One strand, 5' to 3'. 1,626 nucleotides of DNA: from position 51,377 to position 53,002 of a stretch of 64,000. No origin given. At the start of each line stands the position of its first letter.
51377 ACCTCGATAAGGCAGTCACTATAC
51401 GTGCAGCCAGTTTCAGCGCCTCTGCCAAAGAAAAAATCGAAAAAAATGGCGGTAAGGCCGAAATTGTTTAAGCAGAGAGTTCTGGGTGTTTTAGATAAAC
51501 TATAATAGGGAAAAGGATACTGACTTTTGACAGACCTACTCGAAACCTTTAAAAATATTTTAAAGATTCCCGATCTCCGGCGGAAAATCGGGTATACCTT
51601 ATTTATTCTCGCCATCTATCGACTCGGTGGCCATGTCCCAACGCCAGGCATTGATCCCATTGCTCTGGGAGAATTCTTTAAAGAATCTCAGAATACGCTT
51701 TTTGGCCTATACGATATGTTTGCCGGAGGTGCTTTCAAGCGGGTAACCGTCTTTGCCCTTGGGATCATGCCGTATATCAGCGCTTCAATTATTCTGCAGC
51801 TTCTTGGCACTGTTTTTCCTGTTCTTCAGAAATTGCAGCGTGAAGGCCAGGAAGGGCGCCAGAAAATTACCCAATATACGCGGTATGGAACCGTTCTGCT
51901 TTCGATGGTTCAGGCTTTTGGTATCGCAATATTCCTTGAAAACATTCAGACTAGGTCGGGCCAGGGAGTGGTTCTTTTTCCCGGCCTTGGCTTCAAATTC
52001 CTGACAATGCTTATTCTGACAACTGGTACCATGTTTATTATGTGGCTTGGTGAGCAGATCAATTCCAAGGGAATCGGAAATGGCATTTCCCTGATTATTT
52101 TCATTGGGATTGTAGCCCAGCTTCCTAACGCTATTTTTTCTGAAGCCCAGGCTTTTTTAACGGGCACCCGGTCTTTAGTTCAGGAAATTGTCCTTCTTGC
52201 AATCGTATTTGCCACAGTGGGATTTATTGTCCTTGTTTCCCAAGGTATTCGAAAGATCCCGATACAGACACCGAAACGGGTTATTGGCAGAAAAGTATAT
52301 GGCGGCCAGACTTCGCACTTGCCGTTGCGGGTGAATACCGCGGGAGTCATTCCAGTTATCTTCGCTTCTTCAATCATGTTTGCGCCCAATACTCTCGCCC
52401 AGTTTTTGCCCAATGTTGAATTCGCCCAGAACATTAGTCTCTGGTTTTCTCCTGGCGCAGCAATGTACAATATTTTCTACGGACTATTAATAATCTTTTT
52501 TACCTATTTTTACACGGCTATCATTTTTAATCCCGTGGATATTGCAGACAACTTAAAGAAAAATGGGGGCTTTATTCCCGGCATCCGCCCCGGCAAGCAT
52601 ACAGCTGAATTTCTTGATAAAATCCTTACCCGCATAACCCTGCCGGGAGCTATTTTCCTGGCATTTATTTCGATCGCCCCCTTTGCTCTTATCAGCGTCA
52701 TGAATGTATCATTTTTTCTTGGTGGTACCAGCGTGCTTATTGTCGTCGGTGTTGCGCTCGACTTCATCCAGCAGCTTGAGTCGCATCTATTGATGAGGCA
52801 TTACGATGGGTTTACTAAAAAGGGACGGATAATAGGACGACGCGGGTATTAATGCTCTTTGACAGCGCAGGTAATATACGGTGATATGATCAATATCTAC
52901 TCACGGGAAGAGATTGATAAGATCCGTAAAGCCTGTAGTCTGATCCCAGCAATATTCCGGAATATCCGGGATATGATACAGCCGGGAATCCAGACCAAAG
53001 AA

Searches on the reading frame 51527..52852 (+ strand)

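Call 69: search_protein_families(library=pfam, proteins=[window:51527-52852:+], max_evalue=0.00001)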
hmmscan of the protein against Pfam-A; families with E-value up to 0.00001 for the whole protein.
window:51527-52852:+ (441 aa): 1 family
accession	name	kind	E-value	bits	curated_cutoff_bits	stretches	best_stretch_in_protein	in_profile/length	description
PF00344.25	SecY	-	1.1e-113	380.1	32.2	1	74-413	1-305/306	SecY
